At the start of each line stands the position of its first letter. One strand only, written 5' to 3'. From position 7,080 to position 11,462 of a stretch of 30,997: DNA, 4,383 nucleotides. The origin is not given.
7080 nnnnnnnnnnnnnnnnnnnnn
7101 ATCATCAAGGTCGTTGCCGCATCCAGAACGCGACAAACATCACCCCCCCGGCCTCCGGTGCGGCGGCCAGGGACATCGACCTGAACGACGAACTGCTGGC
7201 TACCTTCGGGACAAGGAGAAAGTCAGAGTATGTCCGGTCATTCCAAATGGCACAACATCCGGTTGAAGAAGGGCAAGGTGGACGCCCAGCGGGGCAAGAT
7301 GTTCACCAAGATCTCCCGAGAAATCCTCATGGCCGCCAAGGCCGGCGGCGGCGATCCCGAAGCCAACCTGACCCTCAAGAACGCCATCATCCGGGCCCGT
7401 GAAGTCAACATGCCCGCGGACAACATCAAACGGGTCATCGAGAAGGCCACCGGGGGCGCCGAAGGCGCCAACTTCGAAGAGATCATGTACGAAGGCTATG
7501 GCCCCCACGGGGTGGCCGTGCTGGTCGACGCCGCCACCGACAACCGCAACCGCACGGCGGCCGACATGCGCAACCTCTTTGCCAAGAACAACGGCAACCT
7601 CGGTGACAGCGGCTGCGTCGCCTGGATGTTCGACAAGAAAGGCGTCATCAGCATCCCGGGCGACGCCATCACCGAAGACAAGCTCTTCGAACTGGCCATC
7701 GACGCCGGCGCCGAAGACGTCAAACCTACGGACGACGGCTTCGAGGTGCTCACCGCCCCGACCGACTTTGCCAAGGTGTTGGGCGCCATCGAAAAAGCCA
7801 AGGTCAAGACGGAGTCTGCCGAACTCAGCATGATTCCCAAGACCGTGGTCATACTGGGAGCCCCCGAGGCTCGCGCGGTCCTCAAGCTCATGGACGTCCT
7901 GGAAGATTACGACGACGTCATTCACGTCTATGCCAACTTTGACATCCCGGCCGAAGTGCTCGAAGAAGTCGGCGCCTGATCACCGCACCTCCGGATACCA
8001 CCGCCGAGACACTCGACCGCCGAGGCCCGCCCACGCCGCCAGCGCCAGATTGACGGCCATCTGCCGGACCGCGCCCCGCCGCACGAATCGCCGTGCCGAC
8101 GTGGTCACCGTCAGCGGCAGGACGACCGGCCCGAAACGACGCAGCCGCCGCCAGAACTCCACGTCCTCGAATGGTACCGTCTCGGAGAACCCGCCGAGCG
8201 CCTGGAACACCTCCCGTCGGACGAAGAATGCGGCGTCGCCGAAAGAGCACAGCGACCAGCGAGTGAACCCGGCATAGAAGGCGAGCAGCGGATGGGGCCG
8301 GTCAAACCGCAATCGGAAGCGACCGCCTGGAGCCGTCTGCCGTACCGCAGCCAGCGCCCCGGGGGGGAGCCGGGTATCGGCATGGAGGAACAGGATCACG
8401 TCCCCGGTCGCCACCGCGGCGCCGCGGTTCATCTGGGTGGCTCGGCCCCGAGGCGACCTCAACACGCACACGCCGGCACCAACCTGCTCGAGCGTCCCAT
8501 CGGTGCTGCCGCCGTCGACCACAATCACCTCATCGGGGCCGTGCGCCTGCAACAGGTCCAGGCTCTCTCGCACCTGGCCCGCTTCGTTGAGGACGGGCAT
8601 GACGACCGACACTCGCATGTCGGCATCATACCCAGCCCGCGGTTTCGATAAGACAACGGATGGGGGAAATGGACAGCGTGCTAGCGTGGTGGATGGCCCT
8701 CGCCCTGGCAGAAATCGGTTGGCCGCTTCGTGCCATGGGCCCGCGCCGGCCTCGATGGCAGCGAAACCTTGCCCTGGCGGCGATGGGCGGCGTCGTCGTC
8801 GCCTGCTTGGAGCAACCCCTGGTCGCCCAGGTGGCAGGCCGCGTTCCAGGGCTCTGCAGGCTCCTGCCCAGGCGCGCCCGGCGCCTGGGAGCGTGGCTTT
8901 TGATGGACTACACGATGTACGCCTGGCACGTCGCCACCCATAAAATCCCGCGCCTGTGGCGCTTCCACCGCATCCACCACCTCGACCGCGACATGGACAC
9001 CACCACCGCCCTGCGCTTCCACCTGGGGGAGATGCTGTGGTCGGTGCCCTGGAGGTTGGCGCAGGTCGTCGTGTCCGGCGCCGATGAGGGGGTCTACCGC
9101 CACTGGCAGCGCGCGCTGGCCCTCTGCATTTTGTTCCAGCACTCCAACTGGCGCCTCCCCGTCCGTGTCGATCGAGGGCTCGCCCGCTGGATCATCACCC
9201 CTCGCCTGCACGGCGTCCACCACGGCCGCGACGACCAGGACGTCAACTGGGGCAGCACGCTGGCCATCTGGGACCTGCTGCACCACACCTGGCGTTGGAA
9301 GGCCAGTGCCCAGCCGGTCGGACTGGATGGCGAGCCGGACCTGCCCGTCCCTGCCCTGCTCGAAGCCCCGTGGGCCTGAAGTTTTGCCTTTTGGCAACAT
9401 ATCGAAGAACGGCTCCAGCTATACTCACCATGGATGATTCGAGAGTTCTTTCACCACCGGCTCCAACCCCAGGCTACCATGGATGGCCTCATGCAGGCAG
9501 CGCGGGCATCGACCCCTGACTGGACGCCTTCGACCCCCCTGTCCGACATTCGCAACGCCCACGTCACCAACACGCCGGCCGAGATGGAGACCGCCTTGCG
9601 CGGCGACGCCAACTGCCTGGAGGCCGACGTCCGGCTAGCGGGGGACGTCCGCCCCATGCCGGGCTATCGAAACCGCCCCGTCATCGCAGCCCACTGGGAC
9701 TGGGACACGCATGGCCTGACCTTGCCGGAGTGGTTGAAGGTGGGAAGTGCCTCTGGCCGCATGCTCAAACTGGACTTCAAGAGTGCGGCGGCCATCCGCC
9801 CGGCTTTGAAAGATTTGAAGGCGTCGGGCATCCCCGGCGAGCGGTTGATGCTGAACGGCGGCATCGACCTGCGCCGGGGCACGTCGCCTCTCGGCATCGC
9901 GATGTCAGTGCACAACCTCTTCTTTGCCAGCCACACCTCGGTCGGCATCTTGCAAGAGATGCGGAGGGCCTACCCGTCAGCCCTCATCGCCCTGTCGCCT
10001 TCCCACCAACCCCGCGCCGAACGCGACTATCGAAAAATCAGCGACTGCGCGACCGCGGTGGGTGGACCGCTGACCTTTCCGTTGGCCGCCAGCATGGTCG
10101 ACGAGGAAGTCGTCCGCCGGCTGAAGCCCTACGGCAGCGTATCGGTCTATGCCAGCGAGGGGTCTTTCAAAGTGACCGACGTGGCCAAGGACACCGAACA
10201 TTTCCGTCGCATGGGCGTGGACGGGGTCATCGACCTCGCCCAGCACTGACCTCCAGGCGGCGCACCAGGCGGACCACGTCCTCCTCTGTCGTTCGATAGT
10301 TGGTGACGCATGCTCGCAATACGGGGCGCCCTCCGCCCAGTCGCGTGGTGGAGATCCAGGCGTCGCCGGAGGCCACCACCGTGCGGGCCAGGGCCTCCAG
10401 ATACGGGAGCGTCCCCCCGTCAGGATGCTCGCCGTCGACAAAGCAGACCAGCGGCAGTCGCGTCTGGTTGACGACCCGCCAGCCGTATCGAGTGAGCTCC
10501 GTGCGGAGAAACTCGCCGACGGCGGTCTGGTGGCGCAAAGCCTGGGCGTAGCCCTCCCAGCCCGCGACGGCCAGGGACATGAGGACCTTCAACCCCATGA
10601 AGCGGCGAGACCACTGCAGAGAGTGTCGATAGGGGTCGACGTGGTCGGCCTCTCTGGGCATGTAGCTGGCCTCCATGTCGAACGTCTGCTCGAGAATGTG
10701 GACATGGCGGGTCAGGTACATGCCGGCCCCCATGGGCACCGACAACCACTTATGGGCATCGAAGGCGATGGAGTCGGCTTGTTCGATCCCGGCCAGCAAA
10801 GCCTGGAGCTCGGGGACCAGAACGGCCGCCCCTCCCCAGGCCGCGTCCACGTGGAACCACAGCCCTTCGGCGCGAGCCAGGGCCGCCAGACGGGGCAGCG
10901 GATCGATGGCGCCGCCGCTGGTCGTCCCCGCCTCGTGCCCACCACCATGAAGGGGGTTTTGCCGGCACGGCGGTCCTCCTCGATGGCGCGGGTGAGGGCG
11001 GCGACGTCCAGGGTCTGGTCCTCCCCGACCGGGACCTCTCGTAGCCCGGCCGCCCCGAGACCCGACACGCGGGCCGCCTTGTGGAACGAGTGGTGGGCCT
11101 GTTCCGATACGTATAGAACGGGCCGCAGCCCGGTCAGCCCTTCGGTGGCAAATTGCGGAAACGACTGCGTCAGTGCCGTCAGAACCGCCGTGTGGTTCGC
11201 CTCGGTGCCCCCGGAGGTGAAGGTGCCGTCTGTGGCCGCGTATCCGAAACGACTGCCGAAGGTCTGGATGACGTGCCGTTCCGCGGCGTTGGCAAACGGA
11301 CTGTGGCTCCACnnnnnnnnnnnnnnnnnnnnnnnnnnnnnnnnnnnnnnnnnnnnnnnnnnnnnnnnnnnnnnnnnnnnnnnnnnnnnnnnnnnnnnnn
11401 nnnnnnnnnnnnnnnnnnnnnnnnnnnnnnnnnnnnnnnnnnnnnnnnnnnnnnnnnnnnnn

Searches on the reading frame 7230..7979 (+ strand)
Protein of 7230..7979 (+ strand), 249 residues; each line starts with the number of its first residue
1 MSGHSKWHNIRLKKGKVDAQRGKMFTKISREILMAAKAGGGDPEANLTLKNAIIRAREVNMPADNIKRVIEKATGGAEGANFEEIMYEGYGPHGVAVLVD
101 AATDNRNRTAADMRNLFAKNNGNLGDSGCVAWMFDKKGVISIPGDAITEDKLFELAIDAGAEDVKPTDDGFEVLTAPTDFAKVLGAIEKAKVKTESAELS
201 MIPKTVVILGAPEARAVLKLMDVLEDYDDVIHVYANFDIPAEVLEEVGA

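Call 18: search_protein_families(library=pfam, proteins=[window:7230-7979:+], max_evalue=0.001)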
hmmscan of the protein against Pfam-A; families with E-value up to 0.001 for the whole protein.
window:7230-7979:+ (249 aa): 2 families
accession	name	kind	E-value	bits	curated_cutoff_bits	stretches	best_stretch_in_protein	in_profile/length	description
PF01709.26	Transcrip_reg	-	2.2e-59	200.2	27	1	82-237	1-160/160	TACO1/YebC second and third domain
PF20772.2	TACO1_YebC_N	-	1.7e-29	102.5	36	1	5-75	1-72/73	TACO1/YebC protein N-terminal domain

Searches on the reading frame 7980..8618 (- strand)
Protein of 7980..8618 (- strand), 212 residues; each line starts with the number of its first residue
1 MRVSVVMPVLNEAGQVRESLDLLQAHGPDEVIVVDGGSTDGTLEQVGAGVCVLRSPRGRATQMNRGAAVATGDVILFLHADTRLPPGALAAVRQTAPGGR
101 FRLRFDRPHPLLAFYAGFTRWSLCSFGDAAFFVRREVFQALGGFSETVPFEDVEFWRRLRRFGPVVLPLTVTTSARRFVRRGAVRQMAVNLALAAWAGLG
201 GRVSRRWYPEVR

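Call 18: search_protein_families(library=pfam, proteins=[window:7980-8618:-], max_evalue=0.001)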
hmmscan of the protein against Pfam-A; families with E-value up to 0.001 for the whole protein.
window:7980-8618:- (212 aa): 4 families
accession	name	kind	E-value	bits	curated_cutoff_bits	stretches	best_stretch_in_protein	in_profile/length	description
PF00535.33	Glycos_transf_2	-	3.9e-19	69.6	23.3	1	4-91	1-98/168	Glycosyl transferase family 2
PF13641.12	Glyco_tranf_2_3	-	4.7e-09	37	27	1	2-96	2-111/230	Glycosyltransferase like family 2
PF10111.15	Glyco_tranf_2_2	-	1.4e-08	35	27.3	1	4-91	1-101/276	Glycosyltransferase like family 2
PF13632.12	Glyco_trans_2_3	-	2e-05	24.9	27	1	75-163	2-110/198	Glycosyl transferase family group 2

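Call 47: search_protein_families(library=ncbifam, proteins=[window:7980-8618:-], max_evalue=0.01)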
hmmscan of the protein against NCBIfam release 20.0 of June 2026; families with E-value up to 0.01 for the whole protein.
window:7980-8618:- (212 aa): 12 families
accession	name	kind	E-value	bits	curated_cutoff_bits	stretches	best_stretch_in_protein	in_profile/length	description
TIGR04283.1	glyco_like_mftF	equivalog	3.9e-54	183.6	182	1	3-200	1-211/221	TIGR04283 family arsenosugar biosynthesis glycosyltransferase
TIGR03965.1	mycofact_glyco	equivalog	9e-13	47.9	280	1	2-91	75-174/467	mycofactocin biosynthesis glycosyltransferase MftF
NF041875.1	EPS_EpsD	equivalog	4.8e-10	39.3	370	1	3-90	1-98/325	exopolysaccharide biosynthesis glycosyltransferase EpsD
NF010496.0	PRK13915.1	equivalog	1.1e-09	37.8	262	1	2-83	32-128/307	glucosyl-3-phosphoglycerate synthase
TIGR04182.1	glyco_TIGR04182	equivalog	8.4e-09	35.2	325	1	3-86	2-87/293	S-layer glycoprotein N-glycosyltransferase AglJ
NF045692.1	OglycostaseCruG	equivalog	1.1e-06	27.8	600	1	2-48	42-90/386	2'-O-glycosyltransferase CruG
TIGR03937.1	PgaC_IcaA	equivalog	4.5e-06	25.9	422.3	1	2-88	46-142/407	poly-beta-1,6-N-acetyl-D-glucosamine synthase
NF007482.0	PRK10073.1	equivalog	0.00015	20.9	423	1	2-87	7-101/334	glycosyltransferase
NF058614.1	PPMAGASynPpgS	equivalog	0.00047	19.6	370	1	3-72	2-67/226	polyprenyl-phospho-N-acetylgalactosaminyl synthase PpgS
TIGR04009.1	wcaE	equivalog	0.0022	17.3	369.2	1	30-94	35-105/248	colanic acid biosynthesis glycosyltransferase WcaE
NF053739.1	GlytfEpsEBac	equivalog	0.0045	16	450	0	2-46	2-48/265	glycosyltransferase EpsE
NF050819.1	PolSacchBiosHfsG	equivalog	0.0068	15.6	500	0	2-82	13-102/302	polysaccharide biosynthesis protein HfsG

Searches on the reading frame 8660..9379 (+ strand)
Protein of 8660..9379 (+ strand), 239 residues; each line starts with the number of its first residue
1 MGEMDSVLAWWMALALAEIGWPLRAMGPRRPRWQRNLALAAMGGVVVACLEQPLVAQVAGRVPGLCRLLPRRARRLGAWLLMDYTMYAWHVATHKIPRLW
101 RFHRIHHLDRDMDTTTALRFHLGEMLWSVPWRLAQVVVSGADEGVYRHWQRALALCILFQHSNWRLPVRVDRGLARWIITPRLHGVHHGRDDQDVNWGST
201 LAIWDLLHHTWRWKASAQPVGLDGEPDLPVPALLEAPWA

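Call 18: search_protein_families(library=pfam, proteins=[window:8660-9379:+], max_evalue=0.001)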
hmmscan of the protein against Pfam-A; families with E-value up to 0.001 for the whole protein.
window:8660-9379:+ (239 aa): 1 family
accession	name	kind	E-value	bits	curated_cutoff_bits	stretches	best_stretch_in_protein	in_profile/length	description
PF04116.19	FA_hydroxylase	-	7.4e-21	75.4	31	1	78-210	4-132/132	Fatty acid hydroxylase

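Call 47: search_protein_families(library=ncbifam, proteins=[window:8660-9379:+], max_evalue=0.01)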
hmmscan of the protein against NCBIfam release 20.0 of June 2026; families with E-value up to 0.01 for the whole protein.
window:8660-9379:+ (239 aa): 1 family
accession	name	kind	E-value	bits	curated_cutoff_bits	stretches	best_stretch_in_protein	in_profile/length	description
NF052566.1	OrLpdHdlsOlsERhiz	equivalog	2.6e-13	50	475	1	38-224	85-269/293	ornithine lipid hydroxylase OlsE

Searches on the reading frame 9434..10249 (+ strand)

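Call 18: search_protein_families(library=pfam, proteins=[window:9434-10249:+], max_evalue=0.001)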
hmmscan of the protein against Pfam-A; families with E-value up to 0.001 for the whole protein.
window:9434-10249:+ (271 aa): 1 family
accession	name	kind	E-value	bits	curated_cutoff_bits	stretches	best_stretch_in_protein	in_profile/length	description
PF10223.15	Menorin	-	2e-13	50.8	25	1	37-131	3-96/242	Menorin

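Call 47: search_protein_families(library=ncbifam, proteins=[window:9434-10249:+], max_evalue=0.01)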
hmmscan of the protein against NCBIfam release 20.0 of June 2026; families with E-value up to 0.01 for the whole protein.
window:9434-10249:+ (271 aa): 0 families

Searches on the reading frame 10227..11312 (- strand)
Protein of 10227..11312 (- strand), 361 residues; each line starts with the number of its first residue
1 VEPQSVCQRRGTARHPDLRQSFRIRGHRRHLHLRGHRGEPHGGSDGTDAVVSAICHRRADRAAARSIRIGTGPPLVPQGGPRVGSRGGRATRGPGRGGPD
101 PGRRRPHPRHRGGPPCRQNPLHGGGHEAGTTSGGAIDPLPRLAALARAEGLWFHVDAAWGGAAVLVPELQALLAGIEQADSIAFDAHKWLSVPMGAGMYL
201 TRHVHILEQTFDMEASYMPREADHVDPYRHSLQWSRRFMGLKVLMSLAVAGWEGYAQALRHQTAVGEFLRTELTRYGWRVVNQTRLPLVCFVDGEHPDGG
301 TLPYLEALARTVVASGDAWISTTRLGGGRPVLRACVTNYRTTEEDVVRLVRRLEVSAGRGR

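Call 68: search_protein_families(library=pfam, proteins=[window:10227-11312:-], max_evalue=0.01)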
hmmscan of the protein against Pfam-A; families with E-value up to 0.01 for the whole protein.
window:10227-11312:- (361 aa): 1 family
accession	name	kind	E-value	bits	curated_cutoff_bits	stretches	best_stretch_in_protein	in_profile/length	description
PF00282.25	Pyridoxal_deC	-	2e-33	116.1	27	1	128-291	206-372/375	Pyridoxal-dependent decarboxylase conserved domain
